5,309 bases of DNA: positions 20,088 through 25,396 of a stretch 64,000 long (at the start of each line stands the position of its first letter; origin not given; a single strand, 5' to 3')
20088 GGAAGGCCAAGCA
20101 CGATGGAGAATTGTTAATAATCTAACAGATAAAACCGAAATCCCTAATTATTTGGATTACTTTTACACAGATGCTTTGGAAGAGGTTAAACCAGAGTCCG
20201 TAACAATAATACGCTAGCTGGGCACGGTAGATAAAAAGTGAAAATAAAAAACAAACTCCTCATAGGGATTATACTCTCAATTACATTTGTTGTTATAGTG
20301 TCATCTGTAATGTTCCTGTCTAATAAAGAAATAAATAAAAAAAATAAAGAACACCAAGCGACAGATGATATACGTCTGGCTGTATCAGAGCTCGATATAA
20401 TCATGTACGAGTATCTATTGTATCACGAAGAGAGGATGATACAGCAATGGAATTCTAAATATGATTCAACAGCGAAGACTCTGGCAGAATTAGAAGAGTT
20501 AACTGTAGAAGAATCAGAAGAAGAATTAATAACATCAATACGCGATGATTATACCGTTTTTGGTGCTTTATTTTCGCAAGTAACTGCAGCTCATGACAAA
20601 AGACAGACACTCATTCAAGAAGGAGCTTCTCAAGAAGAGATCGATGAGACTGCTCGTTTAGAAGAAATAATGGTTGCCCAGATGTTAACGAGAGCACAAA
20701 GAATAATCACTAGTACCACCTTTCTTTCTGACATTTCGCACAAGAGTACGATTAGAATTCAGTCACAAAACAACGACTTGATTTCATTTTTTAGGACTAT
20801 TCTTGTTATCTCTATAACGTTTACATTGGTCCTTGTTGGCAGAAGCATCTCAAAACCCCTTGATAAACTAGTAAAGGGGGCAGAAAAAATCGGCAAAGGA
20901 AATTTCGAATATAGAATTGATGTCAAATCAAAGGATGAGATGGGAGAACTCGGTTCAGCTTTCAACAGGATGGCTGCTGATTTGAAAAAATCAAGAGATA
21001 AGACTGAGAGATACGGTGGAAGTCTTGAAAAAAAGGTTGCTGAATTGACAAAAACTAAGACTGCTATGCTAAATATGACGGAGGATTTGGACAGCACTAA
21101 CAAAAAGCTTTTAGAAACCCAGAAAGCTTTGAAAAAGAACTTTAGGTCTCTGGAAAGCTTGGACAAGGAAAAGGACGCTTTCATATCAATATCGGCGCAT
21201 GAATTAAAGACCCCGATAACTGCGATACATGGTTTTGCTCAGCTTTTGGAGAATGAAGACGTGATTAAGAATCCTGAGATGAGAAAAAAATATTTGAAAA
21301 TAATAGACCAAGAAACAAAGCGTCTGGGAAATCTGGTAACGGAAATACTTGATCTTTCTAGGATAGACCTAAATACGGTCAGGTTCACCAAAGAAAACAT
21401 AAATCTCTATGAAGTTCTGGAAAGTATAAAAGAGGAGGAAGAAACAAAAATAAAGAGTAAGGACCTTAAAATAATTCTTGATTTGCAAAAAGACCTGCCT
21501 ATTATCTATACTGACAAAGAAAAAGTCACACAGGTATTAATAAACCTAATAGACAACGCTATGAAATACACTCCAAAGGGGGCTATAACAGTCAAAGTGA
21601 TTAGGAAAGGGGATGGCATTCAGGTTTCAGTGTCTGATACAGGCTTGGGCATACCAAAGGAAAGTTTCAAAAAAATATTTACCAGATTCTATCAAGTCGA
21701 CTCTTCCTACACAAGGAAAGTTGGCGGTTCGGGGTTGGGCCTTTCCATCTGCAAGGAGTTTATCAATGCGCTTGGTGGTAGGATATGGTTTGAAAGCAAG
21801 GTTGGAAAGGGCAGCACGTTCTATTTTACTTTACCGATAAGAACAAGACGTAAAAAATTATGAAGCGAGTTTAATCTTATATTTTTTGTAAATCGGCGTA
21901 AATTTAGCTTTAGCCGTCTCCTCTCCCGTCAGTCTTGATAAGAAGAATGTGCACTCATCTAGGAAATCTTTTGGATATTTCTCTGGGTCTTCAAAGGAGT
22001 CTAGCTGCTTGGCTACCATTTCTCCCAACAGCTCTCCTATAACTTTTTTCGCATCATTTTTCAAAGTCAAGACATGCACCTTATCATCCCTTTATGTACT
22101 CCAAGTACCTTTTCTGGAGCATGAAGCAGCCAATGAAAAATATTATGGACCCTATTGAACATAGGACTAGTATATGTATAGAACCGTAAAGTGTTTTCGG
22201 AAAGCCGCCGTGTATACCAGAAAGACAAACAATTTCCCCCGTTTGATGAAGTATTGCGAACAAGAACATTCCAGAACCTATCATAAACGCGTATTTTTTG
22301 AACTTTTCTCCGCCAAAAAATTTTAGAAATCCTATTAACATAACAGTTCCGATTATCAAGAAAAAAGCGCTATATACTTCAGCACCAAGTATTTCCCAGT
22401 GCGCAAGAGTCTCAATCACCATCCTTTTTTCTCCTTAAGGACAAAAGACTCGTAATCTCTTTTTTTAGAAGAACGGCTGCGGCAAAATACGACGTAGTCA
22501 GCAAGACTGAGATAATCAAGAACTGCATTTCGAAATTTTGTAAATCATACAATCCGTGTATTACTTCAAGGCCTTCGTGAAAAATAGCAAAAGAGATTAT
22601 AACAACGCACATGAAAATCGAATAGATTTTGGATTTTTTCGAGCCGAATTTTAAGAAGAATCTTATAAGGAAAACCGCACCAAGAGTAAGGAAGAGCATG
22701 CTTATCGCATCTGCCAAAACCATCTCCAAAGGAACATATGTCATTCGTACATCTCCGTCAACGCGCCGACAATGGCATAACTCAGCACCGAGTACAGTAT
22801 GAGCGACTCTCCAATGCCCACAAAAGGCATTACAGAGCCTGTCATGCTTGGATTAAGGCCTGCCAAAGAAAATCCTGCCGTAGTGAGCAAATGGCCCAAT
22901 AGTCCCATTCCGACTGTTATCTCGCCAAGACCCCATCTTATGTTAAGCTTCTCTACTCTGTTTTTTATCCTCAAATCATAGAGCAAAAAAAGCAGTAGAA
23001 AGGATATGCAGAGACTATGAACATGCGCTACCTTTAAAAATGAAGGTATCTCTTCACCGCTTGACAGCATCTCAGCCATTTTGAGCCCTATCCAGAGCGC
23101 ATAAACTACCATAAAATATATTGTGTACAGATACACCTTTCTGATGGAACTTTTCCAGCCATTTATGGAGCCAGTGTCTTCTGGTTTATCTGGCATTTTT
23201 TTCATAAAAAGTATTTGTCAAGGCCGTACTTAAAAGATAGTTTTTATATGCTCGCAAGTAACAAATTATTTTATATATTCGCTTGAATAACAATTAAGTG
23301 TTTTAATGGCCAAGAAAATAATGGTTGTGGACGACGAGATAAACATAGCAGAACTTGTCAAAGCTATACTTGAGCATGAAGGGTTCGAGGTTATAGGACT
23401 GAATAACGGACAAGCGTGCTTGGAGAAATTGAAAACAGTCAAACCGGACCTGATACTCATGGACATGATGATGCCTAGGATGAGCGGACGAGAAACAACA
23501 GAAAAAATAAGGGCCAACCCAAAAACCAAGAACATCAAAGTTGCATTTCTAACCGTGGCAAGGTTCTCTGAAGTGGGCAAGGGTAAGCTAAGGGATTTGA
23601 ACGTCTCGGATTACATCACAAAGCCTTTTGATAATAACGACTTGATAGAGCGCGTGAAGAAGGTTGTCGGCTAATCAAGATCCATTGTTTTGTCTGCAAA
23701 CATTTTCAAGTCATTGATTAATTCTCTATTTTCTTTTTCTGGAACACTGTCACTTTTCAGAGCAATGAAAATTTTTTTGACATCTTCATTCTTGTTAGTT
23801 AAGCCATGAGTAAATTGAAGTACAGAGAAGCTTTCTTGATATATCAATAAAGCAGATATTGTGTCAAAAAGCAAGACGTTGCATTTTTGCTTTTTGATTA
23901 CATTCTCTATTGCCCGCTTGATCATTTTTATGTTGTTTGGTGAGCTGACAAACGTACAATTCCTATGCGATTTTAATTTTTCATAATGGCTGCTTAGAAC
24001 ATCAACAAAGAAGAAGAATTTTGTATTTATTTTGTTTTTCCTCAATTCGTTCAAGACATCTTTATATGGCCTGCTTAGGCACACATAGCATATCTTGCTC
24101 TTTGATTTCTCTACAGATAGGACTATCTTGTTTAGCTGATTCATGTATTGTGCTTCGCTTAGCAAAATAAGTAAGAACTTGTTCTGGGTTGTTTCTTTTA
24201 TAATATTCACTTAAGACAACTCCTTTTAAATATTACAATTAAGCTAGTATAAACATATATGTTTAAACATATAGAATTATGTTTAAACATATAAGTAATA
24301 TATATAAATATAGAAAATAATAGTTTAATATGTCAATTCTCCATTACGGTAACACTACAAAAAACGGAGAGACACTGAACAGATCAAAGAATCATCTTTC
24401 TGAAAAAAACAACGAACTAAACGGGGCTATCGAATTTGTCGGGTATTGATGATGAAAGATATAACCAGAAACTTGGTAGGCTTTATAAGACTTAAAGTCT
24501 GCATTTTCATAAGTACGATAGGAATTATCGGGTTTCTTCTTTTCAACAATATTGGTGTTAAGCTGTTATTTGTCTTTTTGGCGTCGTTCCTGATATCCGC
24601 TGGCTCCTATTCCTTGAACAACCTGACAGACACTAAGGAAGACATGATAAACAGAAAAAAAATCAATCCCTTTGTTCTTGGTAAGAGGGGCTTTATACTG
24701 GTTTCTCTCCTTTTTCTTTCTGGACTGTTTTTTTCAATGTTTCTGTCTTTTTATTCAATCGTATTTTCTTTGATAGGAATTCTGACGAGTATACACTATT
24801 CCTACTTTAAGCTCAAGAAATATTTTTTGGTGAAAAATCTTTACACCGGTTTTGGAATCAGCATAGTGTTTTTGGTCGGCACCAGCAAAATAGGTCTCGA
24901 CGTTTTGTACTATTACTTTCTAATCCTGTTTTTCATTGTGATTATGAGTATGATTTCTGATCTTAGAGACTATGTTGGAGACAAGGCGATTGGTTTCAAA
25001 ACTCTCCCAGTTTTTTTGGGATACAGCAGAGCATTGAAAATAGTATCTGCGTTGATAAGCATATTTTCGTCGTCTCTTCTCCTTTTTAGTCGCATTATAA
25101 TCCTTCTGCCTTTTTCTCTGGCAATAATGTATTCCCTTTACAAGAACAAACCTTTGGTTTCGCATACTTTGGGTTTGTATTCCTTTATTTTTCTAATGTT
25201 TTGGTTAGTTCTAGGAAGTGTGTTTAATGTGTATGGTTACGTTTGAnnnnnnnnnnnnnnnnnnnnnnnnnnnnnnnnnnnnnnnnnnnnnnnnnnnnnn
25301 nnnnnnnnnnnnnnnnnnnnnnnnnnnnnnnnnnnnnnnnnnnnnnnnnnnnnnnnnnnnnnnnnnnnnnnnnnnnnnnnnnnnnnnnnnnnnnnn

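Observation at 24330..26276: Mini-ORF + UbiA prenyltransferase + radical SAM/SPASM operon: candidate peptide- or lipid-tailoring pathway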

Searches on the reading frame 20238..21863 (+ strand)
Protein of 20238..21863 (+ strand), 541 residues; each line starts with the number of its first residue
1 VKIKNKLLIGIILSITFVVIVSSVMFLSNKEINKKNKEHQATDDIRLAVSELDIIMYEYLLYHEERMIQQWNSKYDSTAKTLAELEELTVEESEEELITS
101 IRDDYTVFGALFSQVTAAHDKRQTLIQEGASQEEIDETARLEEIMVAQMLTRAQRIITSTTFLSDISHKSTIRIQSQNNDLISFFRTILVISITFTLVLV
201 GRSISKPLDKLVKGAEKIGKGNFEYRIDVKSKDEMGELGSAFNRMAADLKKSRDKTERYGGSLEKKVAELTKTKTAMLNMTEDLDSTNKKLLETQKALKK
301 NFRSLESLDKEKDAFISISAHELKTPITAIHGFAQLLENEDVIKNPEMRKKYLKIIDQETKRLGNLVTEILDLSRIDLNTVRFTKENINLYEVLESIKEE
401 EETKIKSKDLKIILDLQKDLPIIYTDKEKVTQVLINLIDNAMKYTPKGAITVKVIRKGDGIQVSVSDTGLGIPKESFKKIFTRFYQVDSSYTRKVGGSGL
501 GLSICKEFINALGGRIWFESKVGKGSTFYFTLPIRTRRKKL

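Call 52: search_protein_families(library=pfam, proteins=[window:20238-21863:+], max_evalue=0.001)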
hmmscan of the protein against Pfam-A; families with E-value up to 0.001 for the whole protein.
window:20238-21863:+ (541 aa): 3 families
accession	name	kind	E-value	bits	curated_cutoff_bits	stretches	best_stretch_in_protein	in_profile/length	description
PF02518.31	HATPase_c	-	9.5e-33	113.4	26.4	1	426-535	2-110/111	Histidine kinase-, DNA gyrase B-, and HSP90-like ATPase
PF00512.31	HisKA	-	1.8e-18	66.8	26.9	1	312-377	2-64/66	His Kinase A (phospho-acceptor) domain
PF00672.30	HAMP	-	1.6e-17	64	25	1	199-250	1-52/53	HAMP domain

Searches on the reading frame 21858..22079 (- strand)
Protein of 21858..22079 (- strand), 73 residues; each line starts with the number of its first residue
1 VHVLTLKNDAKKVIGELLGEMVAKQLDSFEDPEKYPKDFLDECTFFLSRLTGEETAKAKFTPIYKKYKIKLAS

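Call 23: search_protein_families(library=pfam, proteins=[window:21858-22079:-], max_evalue=10)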
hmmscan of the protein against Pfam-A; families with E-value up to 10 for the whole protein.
window:21858-22079:- (73 aa): 1 family
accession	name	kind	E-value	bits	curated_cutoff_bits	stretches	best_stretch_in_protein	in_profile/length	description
PF20659.2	MS_C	-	0.2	12.5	23.1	1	2-65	53-116/118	Malate synthase, C-terminal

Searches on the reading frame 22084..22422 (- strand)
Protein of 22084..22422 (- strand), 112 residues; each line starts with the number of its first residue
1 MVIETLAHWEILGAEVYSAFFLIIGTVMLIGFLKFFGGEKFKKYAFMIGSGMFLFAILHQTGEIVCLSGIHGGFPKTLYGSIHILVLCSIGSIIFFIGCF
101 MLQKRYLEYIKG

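Call 23: search_protein_families(library=pfam, proteins=[window:22084-22422:-], max_evalue=10)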
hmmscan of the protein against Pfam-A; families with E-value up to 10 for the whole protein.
window:22084-22422:- (112 aa): 2 families
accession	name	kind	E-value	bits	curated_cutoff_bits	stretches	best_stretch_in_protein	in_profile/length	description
PF24661.1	DUF7649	-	0.0074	16.8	27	1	5-59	16-67/85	Domain of unknown function (DUF7649)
PF11026.13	DUF2721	-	7.2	7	28.3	1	16-64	70-120/129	Protein of unknown function (DUF2721)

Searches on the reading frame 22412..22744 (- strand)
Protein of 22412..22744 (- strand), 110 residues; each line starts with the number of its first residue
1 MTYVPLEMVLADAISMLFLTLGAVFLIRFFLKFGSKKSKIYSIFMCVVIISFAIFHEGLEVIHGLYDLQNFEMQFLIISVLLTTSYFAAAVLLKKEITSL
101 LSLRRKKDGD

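Call 23: search_protein_families(library=pfam, proteins=[window:22412-22744:-], max_evalue=10)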
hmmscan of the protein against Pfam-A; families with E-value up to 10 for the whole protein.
window:22412-22744:- (110 aa): 4 families
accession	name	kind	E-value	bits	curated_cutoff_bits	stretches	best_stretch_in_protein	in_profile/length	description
PF05231.19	MASE1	-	0.002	17.7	29.8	1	13-91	216-294/299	MASE1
PF13346.12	ABC2_membrane_5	-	0.0047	16.9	25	1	8-88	115-199/205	ABC-2 family transporter protein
PF17454.7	Bee_toxin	-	0.22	11.8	25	1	75-92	9-26/46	Honey bee toxin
PF12650.12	DUF3784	-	3.7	8.3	28.1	1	10-54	42-87/94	Domain of unknown function (DUF3784)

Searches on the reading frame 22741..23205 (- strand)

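Call 23: search_protein_families(library=pfam, proteins=[window:22741-23205:-], max_evalue=10)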
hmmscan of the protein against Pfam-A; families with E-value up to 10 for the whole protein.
window:22741-23205:- (154 aa): 1 family
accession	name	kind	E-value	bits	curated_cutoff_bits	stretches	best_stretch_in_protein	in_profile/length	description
PF06736.16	TMEM175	-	0.58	11.1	25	1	5-67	24-83/88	Endosomal/lysosomal potassium channel TMEM175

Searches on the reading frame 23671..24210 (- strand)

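Call 3: search_protein_families(library=pfam, proteins=[window:23671-24210:-], max_evalue=0.01)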
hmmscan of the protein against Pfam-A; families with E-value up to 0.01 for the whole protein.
window:23671-24210:- (179 aa): 1 family
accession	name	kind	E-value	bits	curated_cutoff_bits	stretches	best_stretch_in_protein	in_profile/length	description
PF05763.18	DUF835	-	0.00012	22.3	33.1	1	40-137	20-104/136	Protein of unknown function (DUF835)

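Call 4: search_protein_families(library=ncbifam, proteins=[window:23671-24210:-], max_evalue=0.01)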
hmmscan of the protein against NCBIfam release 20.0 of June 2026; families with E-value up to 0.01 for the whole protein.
window:23671-24210:- (179 aa): 1 family
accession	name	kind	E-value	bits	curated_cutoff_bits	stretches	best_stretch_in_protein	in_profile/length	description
NF004723.0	PRK06067.1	subfamily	1.9e-05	24.3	194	1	31-159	56-179/243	flagellar accessory protein FlaH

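Call 79: search_protein_families(library=padloc, proteins=[window:23671-24210:-], max_evalue=0.001)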
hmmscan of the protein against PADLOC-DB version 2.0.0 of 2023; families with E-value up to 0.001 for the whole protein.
window:23671-24210:- (179 aa): 0 families

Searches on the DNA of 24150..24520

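Call 31: search_rna_families(source=window, start=24150, end=24520, threshold=evalue, max_evalue=10)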
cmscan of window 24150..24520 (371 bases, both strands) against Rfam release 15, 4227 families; matches with E-value up to 10: 7.
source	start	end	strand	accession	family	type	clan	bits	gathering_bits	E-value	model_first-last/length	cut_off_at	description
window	24253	24296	-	RF04176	mir-3149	Gene; miRNA;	-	21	100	0.16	1-83/83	no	mir-3149 microRNA precursor family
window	24253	24296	+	RF04176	mir-3149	Gene; miRNA;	-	20.1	100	0.28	1-83/83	no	mir-3149 microRNA precursor family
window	24258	24293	-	RF04217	mir-297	Gene; miRNA;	-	18.8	90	0.97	20-55/71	no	mir-297 microRNA precursor family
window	24441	24493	+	RF01422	snoR116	Gene; snRNA; snoRNA; CD-box;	-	16.2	47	2.2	1-86/86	no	small nucleolar RNA snoR116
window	24251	24296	-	RF04154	mir-1277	Gene; miRNA;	-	15.4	81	5.7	1-78/78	no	mir-1277 microRNA precursor family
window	24253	24296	+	RF04154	mir-1277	Gene; miRNA;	-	15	81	7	14-63/78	no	mir-1277 microRNA precursor family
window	24253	24297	+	RF04097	MIR2630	Gene; miRNA;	-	12.3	144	6.3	1-229/229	no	MIR2630 microRNA precursor family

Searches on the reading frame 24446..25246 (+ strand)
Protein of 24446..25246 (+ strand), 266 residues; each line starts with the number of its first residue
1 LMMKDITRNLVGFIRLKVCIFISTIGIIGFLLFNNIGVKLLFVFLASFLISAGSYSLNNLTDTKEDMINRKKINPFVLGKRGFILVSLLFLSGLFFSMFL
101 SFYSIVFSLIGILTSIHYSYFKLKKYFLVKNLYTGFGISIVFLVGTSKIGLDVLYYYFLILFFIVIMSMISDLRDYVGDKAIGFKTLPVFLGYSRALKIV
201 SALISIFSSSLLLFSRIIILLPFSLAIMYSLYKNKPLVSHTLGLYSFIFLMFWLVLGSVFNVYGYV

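Call 3: search_protein_families(library=pfam, proteins=[window:24446-25246:+], max_evalue=0.01)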
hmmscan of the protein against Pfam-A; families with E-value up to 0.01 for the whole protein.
window:24446-25246:+ (266 aa): 1 family
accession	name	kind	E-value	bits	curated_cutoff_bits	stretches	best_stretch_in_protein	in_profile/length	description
PF01040.23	UbiA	-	2e-21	76.8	34.2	1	38-229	20-223/250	UbiA prenyltransferase family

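Call 4: search_protein_families(library=ncbifam, proteins=[window:24446-25246:+], max_evalue=0.01)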
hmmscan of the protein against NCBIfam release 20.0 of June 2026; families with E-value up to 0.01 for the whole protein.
window:24446-25246:+ (266 aa): 13 families
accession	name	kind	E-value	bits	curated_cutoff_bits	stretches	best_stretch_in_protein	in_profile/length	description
NF009521.0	PRK12882.1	equivalog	6.1e-15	55.2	296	1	7-213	5-222/280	geranylgeranylglycerol-phosphate geranylgeranyltransferase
NF009523.0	PRK12884.1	equivalog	6.5e-15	55.1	269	1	13-247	10-243/279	prenyltransferase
NF009522.0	PRK12883.1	equivalog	6e-12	45.6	353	1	9-208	5-213/279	geranylgeranylglycerol-phosphate geranylgeranyltransferase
NF005742.0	PRK07566.1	equivalog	3.4e-10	39.5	313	1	38-210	66-249/315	chlorophyll synthase ChlG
TIGR01476.1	chlor_syn_BchG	subfamily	2.5e-09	37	212.3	1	18-214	20-224/283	(bacterio)chlorophyll synthase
NF010117.0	PRK13591.1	equivalog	3e-09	36.4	238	1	28-231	50-259/307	prenyltransferase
NF009513.0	PRK12872.1-3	equivalog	3.3e-09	36.7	288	1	39-231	54-251/293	prenyltransferase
TIGR01475.1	ubiA_other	subfamily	5.6e-07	29.3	180.8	1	11-220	6-227/282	UbiA-like polyprenyltransferase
NF004749.0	PRK06080.1-1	equivalog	9.4e-05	21.7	277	1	138-233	171-266/311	1,4-dihydroxy-2-naphthoate polyprenyltransferase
NF004753.0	PRK06080.1-5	equivalog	0.00015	21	555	1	135-219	164-247/312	1,4-dihydroxy-2-naphthoate polyprenyltransferase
NF004751.0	PRK06080.1-3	equivalog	0.00018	21.2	264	0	162-224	185-250/296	1,4-dihydroxy-2-naphthoate polyprenyltransferase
NF009512.0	PRK12872.1-1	equivalog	0.00038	20.1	278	1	152-215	175-239/303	geranylgeranylglycerol-phosphate geranylgeranyltransferase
NF004750.0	PRK06080.1-2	equivalog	0.0026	17.1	346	0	11-102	148-243/301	1,4-dihydroxy-2-naphthoate polyprenyltransferase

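Call 30: search_solved_structures(query=window:24446-25246:+, max_evalue=0.01, show_alignments=2)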
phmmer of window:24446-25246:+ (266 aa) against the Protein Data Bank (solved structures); distinct sequences matched with E-value up to 0.01: 2.
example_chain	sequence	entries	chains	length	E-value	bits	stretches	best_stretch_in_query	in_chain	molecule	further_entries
6m31_A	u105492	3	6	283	1.6e-10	44.4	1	9-221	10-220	Digeranylgeranylglyceryl phosphate synthase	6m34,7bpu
4tq3_A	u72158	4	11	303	0.00025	24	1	120-264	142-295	Prenyltransferase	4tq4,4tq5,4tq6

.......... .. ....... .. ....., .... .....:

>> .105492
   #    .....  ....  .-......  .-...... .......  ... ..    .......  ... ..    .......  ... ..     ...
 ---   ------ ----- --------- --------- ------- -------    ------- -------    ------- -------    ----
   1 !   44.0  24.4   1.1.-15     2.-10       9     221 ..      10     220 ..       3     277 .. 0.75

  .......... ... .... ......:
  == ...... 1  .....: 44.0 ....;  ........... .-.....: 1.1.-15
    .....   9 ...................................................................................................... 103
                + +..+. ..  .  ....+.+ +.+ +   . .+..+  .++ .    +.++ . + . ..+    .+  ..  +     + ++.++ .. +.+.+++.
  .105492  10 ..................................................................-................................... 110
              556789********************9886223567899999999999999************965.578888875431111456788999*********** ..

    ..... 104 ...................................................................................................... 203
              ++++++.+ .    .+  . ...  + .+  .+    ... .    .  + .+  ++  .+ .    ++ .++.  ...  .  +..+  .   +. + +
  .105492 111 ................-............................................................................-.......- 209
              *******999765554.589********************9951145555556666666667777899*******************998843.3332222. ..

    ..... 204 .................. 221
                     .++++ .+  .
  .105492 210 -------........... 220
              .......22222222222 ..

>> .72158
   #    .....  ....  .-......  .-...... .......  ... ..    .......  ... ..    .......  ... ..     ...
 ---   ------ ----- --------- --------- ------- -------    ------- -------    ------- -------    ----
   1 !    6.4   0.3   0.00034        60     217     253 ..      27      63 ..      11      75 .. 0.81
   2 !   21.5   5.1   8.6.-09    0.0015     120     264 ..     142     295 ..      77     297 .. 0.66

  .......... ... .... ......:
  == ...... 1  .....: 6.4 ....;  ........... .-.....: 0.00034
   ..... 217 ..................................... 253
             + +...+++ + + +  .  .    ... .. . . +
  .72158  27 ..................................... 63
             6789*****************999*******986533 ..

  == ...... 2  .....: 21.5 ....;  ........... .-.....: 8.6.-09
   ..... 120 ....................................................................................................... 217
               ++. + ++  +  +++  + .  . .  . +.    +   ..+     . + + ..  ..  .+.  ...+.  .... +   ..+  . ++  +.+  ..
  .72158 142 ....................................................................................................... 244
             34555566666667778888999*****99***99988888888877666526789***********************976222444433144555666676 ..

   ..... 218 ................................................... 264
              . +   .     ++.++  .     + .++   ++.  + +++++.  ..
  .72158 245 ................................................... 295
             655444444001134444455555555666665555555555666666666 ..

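Call 79: search_protein_families(library=padloc, proteins=[window:24446-25246:+], max_evalue=0.001)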
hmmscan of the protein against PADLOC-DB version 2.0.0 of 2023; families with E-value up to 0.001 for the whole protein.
window:24446-25246:+ (266 aa): 0 families
